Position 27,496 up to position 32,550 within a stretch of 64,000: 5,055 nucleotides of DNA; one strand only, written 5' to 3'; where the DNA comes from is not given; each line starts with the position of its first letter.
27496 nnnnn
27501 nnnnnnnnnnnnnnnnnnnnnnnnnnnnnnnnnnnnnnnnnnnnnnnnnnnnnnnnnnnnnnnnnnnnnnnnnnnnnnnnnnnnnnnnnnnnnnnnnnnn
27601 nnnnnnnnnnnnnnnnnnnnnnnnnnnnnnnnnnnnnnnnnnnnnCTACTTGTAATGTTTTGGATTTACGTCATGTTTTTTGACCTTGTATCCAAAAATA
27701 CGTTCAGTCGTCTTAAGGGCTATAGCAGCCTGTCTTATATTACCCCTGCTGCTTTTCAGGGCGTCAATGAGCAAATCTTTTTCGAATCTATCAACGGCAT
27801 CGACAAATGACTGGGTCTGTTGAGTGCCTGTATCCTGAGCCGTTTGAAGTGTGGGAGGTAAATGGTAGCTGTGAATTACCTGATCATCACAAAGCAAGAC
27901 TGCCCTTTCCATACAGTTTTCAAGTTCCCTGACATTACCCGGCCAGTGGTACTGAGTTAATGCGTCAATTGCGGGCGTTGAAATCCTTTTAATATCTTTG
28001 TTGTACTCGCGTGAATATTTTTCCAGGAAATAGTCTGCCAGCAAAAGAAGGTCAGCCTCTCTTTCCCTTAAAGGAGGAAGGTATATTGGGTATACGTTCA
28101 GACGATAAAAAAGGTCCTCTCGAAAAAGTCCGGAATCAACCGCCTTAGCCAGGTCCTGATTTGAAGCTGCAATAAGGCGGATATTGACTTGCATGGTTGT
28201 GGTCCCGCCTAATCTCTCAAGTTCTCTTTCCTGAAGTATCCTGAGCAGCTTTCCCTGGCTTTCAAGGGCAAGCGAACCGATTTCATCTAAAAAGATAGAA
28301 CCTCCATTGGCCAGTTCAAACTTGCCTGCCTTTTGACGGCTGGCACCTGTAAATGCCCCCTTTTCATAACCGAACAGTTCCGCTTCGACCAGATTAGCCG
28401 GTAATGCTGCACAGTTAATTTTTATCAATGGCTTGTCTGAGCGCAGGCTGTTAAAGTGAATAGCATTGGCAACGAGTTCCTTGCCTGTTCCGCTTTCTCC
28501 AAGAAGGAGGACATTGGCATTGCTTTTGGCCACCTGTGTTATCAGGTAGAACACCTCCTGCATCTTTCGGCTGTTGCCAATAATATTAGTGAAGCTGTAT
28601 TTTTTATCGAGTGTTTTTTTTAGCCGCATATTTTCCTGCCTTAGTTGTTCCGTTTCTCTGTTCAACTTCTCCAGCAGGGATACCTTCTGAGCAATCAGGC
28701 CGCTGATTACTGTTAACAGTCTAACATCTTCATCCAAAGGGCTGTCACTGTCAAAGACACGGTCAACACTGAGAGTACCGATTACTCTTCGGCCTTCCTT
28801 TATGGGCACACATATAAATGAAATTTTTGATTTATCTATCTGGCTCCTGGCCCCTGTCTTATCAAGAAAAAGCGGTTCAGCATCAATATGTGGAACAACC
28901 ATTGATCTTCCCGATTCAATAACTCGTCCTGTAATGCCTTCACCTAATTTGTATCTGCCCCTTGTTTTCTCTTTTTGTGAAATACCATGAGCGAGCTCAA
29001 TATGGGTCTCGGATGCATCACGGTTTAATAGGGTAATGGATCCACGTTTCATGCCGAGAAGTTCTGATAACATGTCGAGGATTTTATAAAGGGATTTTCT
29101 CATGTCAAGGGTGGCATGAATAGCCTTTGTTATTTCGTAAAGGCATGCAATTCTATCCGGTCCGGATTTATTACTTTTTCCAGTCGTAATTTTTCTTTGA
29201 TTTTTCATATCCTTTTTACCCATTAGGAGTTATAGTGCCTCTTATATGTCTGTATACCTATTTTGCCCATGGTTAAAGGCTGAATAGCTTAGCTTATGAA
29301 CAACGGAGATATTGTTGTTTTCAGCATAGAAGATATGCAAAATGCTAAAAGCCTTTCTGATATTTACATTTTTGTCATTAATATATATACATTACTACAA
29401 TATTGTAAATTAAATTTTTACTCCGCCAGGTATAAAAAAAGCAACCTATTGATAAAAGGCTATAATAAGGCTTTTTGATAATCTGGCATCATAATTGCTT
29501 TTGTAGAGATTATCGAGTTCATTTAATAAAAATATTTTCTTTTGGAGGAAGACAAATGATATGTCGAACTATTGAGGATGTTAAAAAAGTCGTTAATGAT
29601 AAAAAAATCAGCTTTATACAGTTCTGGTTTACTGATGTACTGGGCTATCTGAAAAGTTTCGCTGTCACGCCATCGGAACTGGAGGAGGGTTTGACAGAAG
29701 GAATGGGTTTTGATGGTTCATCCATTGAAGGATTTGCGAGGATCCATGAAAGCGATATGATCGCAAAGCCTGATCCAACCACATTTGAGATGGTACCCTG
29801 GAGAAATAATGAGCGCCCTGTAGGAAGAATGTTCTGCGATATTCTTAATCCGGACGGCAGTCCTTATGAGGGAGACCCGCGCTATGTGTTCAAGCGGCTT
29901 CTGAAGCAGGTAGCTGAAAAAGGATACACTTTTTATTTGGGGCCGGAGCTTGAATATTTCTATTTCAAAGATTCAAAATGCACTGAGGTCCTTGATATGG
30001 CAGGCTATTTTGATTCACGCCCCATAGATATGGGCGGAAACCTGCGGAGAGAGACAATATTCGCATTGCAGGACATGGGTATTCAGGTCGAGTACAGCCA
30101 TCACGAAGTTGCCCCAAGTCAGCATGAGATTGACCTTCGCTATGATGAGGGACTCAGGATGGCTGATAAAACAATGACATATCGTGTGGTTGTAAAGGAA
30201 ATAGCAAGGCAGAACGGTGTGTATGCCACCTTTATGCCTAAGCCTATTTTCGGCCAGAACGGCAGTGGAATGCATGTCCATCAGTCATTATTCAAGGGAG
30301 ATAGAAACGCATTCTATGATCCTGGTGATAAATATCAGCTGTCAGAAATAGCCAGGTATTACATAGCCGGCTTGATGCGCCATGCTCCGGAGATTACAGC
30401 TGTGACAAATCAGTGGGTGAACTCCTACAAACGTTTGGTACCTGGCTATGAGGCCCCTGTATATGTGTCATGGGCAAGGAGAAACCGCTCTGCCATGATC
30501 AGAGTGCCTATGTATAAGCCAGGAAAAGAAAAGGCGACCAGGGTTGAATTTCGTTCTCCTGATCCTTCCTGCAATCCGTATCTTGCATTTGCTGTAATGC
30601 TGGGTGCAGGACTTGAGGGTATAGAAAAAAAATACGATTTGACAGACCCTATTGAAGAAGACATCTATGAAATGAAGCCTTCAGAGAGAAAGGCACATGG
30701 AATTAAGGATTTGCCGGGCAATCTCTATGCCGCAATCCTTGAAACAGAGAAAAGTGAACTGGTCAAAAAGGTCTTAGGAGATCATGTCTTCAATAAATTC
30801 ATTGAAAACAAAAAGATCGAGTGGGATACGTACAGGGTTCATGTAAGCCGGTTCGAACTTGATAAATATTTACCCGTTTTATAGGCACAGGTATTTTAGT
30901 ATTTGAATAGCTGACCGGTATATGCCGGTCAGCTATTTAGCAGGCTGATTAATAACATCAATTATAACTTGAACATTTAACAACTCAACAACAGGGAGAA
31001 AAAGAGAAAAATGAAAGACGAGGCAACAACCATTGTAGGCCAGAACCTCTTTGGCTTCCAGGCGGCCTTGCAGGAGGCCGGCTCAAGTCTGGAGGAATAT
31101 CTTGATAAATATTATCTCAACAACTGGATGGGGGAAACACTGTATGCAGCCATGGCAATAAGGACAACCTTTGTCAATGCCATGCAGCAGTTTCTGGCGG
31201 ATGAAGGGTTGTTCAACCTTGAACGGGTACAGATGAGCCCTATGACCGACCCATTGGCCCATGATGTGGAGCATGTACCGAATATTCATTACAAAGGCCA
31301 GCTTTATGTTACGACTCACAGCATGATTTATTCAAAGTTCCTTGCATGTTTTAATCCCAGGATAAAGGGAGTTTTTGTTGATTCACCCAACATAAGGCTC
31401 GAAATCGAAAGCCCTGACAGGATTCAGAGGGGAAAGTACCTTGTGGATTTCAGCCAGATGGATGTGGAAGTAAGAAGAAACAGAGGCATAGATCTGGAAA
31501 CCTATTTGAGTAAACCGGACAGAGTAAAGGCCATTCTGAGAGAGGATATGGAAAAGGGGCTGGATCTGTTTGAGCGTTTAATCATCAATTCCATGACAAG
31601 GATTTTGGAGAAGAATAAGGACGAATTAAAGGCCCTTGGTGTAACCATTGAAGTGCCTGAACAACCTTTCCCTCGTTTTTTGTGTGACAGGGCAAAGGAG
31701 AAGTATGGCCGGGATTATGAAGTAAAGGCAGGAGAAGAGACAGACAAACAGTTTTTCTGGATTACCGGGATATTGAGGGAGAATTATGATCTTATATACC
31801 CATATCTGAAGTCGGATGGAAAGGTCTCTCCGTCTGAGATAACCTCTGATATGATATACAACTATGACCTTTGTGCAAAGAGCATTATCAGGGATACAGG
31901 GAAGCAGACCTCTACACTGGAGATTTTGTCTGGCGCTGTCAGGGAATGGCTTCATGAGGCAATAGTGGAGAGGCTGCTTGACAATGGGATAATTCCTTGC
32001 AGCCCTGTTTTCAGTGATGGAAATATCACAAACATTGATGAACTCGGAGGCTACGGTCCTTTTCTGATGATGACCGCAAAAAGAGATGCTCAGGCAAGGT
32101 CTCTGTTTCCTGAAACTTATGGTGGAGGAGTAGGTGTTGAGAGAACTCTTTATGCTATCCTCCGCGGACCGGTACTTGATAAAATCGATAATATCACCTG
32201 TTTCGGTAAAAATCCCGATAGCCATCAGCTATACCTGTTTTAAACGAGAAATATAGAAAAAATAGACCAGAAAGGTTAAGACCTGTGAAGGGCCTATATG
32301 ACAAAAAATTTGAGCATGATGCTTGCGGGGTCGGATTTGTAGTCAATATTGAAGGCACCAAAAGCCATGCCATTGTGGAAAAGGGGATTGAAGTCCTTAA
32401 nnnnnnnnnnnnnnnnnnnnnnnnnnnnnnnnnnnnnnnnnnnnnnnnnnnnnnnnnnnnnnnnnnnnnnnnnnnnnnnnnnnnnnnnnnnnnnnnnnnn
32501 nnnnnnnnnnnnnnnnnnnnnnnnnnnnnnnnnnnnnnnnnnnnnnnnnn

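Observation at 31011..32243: Class II aaRS catalytic-core paralogue without an anticodon-binding domain, wedged between glnA and gltB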

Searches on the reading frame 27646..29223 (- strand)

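Call 82: search_protein_families(library=ncbifam, proteins=[window:27646-29223:-], max_evalue=1e-20)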
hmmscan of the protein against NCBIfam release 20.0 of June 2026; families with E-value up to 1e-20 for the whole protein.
window:27646-29223:- (525 aa): 25 families
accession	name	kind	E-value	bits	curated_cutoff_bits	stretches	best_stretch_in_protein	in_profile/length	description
TIGR01817.1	nifA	equivalog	7.5e-151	503.5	528.85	1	25-457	4-440/534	nif-specific transcriptional activator NifA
NF008469.0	PRK11361.1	equivalog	4e-108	362.1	714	1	181-522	112-459/461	acetoacetate metabolism transcriptional regulator AtoC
NF041552.1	TF_PrdR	equivalog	6.1e-108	361.6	795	1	177-517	234-576/577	sigma-54 dependent transcriptional regulator PrdR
NF003451.0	PRK05022.1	equivalog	4.3e-107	358.9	476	1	137-506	116-497/512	nitric oxide reductase transcriptional regulator NorR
TIGR02915.1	PEP_resp_reg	equivalog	8.9e-104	347.8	502.6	1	191-509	119-434/445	PEP-CTERM-box response regulator transcription factor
NF011958.0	PRK15429.1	equivalog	2.9e-99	333.6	830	1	24-496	186-660/692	formate hydrogenlyase transcriptional activator FlhA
TIGR01818.1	ntrC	equivalog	1e-96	324.6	558.6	1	195-485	117-411/463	nitrogen regulation protein NR(I)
NF050807.1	TransRegFlbDCaul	equivalog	3.4e-94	316.3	750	1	213-516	119-437/454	sigma-54-dependent transcriptional regulator FlbD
NF041906.1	V4R_TF_MobR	exception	1.4e-92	311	999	1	194-516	210-543/544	phenol degradation transcriptional regulator MobR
NF038308.1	RNA_repair_RtcR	equivalog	8e-92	308.8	650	1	189-472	157-449/530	RNA repair transcriptional activator RtcR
NF049963.1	RespRegFlgRCampy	domain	4e-87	292.8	750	1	192-518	113-428/429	fla regulon two-component system response regulator FlgR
NF007689.0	PRK10365.1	equivalog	5.5e-87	292.4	760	1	211-509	138-434/441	sigma-54-dependent response regulator transcription factor ZraR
TIGR02974.1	phageshock_pspF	equivalog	1.1e-86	291.2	443.55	1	214-460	1-250/336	phage shock protein operon transcriptional activator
NF041946.1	LuxO_transreg_Vib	equivalog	4.5e-84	282.9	800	1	191-479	115-400/463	quorum-sensing sigma-54 dependent transcriptional regulator LuxO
TIGR02329.1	propionate_PrpR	equivalog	2.2e-81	274.1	499.2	1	202-503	202-513/526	propionate catabolism operon regulatory protein PrpR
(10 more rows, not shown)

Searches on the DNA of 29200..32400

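Call 55: search_rna_families(source=window, start=29200, end=32400, threshold=evalue, max_evalue=1)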
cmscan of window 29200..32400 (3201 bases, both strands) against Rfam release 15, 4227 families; matches with E-value up to 1: 2.
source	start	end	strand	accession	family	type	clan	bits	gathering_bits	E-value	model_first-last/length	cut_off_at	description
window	31781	31838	+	RF01147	sR12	Gene; snRNA; snoRNA; CD-box;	-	18.5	38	0.87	1-52/52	no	Small nucleolar RNA sR12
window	31197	31251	+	RF01126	sR41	Gene; snRNA; snoRNA; CD-box;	-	17.6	54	0.48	1-53/53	no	Small nucleolar RNA sR41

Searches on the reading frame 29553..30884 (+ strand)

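Call 82: search_protein_families(library=ncbifam, proteins=[window:29553-30884:+], max_evalue=1e-20)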
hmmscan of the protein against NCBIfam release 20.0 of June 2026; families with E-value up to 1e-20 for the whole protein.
window:29553-30884:+ (443 aa): 4 families
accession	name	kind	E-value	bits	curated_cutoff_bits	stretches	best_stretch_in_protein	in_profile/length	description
TIGR00653.1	GlnA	equivalog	3.3e-165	550.3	429.15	2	146-440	168-461/462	type I glutamate--ammonia ligase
TIGR03105.1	gln_synth_III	equivalog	1.7e-95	320.1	469.6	1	11-440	2-434/435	type III glutamate--ammonia ligase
NF007006.0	PRK09469.1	equivalog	1.1e-92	311.1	845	1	150-439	178-466/469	glutamate--ammonia ligase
NF045547.1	GGputSyn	equivalog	3.6e-90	302.8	650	1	8-431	3-434/438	gamma-glutamylputrescine synthetase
